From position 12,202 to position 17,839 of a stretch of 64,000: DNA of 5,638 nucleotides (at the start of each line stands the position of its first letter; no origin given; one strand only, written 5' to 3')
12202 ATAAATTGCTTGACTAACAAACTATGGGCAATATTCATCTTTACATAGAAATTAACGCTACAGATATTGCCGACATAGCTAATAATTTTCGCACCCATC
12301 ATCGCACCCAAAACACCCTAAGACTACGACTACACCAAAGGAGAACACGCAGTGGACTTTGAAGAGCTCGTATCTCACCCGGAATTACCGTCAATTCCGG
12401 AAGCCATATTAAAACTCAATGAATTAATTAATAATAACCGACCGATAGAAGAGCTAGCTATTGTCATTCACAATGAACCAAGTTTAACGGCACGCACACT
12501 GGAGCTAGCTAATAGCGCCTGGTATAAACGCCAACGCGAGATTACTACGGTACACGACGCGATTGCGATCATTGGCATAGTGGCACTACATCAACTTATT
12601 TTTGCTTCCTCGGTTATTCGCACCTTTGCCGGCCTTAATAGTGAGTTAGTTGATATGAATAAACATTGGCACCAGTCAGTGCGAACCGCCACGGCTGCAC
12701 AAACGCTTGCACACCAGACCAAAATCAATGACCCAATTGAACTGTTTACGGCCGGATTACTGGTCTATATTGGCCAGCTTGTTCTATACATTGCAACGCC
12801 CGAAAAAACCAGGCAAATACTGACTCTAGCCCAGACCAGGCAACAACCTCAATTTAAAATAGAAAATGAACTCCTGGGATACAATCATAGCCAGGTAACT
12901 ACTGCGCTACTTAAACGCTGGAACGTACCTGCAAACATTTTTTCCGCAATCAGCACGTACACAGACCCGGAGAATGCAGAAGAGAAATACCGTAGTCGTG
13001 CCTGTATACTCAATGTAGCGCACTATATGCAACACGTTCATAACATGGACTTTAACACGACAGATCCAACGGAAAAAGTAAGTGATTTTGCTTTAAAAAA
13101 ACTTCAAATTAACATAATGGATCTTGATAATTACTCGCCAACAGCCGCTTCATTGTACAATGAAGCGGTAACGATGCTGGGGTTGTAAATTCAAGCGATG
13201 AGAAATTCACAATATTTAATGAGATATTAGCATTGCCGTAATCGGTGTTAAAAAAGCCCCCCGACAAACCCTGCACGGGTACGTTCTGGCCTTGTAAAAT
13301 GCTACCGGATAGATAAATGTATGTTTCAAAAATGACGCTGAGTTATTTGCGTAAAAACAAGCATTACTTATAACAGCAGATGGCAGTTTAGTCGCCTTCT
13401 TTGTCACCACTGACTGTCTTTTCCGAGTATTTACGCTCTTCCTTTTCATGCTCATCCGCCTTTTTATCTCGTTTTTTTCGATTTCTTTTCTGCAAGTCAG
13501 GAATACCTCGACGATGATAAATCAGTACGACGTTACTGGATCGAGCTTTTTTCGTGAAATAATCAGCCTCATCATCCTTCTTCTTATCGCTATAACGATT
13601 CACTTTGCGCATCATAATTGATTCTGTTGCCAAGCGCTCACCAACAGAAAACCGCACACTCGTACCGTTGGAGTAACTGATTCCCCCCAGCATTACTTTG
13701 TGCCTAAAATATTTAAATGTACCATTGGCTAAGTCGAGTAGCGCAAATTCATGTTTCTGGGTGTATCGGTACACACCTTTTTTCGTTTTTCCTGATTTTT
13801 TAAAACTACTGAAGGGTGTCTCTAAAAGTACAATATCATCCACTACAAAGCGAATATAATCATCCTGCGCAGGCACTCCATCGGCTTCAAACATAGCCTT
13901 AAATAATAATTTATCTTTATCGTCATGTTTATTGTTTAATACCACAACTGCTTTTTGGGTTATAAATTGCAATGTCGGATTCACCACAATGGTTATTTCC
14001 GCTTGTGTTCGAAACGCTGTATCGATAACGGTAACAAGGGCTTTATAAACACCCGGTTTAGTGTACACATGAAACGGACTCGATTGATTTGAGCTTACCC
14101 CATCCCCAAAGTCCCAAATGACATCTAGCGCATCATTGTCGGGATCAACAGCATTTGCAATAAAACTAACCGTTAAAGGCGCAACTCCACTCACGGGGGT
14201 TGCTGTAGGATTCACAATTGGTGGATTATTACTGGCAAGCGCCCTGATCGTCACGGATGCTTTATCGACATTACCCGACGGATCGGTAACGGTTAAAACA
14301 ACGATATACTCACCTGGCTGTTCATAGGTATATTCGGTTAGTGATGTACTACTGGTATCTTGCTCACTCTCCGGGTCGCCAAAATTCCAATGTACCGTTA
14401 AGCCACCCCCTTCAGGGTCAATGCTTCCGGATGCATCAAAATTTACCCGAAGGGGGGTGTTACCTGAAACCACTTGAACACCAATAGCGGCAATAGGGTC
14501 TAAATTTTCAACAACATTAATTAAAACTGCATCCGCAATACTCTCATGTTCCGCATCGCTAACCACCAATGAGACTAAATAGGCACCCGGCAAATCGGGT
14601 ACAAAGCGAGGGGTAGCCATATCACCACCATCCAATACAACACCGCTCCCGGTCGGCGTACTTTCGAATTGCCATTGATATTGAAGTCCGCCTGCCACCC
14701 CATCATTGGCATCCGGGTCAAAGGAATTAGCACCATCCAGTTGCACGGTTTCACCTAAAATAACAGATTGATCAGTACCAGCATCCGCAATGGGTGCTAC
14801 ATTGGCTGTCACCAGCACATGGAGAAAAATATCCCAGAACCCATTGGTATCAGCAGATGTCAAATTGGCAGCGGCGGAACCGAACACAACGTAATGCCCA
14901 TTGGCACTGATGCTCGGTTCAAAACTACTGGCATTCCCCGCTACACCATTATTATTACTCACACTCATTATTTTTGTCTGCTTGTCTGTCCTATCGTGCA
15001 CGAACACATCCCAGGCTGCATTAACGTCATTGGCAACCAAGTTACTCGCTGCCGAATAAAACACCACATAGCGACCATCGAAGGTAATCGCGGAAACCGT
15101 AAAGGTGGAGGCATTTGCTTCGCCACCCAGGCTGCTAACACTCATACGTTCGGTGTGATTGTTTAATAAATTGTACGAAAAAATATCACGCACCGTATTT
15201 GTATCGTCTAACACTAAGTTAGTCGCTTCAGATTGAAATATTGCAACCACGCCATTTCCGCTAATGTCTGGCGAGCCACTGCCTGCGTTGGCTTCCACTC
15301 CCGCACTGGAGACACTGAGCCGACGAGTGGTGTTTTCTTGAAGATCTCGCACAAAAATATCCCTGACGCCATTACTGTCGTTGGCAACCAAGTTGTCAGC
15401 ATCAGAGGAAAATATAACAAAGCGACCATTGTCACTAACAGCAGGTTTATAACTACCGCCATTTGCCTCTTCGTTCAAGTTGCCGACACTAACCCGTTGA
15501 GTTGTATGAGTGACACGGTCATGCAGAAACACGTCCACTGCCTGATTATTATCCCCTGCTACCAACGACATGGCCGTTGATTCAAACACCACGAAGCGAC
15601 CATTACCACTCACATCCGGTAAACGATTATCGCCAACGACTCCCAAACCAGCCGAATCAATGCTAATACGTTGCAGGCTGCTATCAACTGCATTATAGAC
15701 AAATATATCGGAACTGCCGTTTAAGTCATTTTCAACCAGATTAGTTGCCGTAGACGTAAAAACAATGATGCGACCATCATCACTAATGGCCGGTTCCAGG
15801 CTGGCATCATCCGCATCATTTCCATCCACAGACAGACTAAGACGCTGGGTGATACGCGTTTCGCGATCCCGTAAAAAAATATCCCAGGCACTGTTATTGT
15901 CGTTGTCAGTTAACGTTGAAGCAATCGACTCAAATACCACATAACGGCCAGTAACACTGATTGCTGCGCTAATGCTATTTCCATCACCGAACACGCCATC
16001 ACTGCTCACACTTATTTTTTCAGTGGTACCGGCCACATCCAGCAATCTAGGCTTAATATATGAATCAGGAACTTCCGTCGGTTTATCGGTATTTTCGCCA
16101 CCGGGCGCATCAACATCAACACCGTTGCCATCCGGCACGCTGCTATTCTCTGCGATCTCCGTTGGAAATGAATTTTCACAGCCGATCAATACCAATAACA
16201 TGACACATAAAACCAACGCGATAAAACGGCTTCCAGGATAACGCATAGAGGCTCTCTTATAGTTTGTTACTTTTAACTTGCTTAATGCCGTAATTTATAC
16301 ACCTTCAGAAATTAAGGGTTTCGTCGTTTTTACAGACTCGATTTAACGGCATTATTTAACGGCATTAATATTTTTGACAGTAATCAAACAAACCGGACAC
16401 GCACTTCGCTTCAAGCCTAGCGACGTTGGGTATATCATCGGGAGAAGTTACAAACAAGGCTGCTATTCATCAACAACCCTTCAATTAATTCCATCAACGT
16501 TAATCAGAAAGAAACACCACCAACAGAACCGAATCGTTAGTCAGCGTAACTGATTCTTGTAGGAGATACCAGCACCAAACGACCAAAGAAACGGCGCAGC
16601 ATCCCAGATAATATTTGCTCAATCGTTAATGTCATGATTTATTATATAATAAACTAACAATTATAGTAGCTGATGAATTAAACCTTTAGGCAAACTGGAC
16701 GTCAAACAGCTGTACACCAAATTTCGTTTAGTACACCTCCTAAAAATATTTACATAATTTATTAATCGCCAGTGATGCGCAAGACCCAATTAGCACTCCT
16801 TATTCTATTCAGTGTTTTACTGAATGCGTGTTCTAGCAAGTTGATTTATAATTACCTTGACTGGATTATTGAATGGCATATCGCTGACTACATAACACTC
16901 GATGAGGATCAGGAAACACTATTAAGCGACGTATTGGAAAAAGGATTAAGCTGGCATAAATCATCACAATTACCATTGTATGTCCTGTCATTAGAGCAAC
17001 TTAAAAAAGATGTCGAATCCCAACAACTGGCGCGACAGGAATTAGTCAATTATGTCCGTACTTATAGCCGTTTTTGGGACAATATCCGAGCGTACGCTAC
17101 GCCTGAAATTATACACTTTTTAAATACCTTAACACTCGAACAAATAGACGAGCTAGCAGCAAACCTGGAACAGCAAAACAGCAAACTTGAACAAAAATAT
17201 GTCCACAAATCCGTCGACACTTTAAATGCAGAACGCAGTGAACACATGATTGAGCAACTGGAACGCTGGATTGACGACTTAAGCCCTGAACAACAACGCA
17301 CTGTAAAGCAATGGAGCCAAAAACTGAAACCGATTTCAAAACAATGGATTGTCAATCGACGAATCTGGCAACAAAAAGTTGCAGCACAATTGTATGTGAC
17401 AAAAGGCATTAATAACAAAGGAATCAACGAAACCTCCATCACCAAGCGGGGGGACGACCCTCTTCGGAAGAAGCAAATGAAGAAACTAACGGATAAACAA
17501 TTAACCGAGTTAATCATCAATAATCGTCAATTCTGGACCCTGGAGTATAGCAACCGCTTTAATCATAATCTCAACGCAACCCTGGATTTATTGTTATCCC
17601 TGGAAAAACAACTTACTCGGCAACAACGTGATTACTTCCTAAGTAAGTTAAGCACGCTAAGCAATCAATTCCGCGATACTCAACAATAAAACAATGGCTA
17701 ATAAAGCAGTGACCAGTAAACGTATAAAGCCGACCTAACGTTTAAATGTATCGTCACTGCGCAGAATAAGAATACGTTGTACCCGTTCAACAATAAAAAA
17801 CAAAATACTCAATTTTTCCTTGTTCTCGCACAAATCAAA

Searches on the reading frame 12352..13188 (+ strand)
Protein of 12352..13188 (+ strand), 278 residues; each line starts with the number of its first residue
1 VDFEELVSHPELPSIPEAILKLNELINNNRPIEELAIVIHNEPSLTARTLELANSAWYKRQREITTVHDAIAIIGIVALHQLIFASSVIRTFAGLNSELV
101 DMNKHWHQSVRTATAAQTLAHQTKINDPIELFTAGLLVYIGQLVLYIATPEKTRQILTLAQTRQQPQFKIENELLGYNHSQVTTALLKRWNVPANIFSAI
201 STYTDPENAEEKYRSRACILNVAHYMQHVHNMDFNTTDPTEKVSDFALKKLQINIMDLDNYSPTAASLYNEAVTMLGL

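Call 27: search_protein_families(library=pfam, proteins=[window:12352-13188:+], max_evalue=0.00001)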
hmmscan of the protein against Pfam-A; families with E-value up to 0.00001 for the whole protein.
window:12352-13188:+ (278 aa): 1 family
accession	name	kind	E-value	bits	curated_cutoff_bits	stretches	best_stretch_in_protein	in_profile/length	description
PF08668.18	HDOD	-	3.4e-51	174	22.9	1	12-205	1-195/196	HDOD domain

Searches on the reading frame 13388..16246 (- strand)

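Call 27: search_protein_families(library=pfam, proteins=[window:13388-16246:-], max_evalue=0.00001)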
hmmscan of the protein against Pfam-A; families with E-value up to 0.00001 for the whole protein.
window:13388-16246:- (952 aa): 5 families
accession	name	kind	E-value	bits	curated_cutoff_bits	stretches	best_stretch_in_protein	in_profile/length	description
PF18911.6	PKD_4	-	5.4e-37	126.2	27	2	583-666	3-82/85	PKD domain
PF00801.26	PKD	-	3.5e-26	91.5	23.5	2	682-755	6-80/80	PKD domain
PF22352.2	K319L-like_PKD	-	6.7e-11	42.5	27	0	489-578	1-84/84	K319L-like, PKD domain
PF07676.18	PD40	-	5.4e-08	33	20.9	0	151-183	13-38/38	WD40-like Beta Propeller Repeat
PF02010.21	REJ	-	9.4e-07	28.2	25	0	485-755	86-291/452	REJ domain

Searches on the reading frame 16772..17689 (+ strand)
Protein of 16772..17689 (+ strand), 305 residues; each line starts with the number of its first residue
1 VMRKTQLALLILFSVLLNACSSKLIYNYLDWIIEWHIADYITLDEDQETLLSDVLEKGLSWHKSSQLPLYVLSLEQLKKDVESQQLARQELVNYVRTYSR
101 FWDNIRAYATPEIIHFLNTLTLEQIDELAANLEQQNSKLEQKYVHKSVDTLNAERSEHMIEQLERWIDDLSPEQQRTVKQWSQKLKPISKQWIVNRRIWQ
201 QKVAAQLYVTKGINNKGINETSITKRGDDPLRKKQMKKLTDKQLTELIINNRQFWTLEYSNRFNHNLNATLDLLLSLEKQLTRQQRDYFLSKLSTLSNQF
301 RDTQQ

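Call 27: search_protein_families(library=pfam, proteins=[window:16772-17689:+], max_evalue=0.00001)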
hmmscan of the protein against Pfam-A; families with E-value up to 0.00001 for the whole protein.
window:16772-17689:+ (305 aa): 1 family
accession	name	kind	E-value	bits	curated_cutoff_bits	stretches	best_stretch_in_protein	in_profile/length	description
PF19795.4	DUF6279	-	7.7e-28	98.2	27.7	1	39-207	1-168/195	Family of unknown function (DUF6279)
